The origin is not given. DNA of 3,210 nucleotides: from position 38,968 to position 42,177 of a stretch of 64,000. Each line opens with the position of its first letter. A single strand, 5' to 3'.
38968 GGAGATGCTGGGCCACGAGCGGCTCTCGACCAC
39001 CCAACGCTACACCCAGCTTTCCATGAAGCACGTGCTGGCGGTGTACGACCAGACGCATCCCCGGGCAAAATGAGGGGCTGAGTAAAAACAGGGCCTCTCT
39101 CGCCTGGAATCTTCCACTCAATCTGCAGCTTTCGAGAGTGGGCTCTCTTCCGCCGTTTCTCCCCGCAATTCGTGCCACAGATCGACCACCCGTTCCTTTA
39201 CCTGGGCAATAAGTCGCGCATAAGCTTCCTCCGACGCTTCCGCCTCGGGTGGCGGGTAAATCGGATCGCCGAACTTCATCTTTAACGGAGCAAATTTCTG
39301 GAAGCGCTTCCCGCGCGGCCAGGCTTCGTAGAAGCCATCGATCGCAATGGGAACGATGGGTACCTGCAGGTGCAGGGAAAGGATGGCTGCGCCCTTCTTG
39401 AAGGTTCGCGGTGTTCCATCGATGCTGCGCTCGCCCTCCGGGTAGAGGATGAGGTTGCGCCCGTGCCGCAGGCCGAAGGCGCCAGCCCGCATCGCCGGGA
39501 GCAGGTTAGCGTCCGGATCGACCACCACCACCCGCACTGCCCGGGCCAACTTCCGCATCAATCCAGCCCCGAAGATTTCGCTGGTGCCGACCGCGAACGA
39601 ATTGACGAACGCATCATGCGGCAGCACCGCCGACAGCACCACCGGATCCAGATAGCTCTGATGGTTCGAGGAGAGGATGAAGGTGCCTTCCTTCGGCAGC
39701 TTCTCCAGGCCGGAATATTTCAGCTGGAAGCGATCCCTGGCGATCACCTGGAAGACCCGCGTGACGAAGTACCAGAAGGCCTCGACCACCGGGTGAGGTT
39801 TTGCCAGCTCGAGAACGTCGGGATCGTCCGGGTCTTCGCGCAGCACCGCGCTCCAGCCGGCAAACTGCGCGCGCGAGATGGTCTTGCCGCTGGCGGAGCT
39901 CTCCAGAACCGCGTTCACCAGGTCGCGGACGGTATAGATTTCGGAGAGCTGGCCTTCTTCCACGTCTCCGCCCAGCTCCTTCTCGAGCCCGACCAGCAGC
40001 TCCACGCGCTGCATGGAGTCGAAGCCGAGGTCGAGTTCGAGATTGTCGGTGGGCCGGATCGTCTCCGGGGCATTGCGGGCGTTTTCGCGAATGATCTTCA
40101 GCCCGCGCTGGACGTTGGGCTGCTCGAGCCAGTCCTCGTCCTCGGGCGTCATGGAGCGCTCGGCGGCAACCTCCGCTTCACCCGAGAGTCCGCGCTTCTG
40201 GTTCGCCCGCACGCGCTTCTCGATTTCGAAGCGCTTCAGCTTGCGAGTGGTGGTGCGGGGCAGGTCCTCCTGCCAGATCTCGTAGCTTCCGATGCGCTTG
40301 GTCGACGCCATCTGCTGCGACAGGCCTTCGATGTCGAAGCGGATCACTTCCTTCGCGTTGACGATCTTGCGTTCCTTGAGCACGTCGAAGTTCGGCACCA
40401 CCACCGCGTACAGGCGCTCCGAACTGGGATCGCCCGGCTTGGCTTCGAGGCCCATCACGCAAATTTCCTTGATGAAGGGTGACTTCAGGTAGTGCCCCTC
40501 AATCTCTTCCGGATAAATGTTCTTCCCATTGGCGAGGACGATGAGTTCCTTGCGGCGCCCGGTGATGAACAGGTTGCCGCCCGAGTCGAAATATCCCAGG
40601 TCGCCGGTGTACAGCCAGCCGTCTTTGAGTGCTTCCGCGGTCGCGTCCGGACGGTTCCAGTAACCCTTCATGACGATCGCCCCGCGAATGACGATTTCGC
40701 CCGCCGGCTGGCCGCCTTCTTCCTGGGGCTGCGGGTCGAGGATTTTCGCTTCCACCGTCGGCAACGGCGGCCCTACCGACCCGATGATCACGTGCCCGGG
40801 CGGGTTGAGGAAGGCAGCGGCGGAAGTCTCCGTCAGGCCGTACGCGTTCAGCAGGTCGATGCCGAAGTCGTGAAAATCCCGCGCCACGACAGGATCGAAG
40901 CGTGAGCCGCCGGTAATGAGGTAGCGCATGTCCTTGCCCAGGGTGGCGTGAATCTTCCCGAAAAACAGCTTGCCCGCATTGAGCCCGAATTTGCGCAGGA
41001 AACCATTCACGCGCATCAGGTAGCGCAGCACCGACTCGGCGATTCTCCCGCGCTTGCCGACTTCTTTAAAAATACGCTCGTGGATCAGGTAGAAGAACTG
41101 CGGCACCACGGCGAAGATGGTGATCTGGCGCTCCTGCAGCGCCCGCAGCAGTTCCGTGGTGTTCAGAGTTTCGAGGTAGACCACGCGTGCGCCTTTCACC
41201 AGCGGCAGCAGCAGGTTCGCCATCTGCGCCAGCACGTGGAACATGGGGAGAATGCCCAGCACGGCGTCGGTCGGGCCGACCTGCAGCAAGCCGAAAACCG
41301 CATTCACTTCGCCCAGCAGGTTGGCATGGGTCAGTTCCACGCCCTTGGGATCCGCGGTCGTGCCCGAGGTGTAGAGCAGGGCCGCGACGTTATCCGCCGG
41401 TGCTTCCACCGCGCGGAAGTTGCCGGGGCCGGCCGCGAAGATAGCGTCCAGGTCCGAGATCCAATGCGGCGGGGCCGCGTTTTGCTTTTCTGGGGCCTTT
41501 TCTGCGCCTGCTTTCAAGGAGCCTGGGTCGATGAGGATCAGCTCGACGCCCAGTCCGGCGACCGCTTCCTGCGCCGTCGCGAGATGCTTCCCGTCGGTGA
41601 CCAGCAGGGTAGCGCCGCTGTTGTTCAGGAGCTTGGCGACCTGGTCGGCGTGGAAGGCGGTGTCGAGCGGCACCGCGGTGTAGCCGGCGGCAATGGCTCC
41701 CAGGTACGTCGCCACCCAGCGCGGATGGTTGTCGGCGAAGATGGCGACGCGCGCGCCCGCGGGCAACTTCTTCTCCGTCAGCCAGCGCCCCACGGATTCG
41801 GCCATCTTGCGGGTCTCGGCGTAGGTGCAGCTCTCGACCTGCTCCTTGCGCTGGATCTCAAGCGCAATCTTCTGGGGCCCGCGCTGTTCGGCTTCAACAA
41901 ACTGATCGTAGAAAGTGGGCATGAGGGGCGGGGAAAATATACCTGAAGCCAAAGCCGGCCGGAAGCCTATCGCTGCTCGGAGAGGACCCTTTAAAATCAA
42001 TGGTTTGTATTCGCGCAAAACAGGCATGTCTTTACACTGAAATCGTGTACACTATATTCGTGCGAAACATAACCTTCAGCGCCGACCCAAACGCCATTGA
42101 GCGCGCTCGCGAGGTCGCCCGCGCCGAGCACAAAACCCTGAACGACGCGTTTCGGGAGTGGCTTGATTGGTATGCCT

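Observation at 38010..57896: Family of composite hairpin repeats whose arms are degenerate 7-11 nt micro-repeats, filling most gene junctions between 46 and 57 kb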

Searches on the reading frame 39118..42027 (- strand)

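Call 16: search_protein_families(library=pfam, proteins=[window:39118-42027:-])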
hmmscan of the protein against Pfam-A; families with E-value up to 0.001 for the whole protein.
window:39118-42027:- (969 aa): 3 families
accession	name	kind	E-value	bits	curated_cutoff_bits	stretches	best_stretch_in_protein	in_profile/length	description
PF00501.34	AMP-binding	-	2.8e-80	270.4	29.9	1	46-457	4-384/384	AMP-binding enzyme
PF01553.26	Acyltransferase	-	1.8e-21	76.8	23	1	769-896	2-131/132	Acyltransferase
PF00550.31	PP-binding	-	1.6e-09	38.3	20.8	1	644-707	5-67/67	Phosphopantetheine attachment site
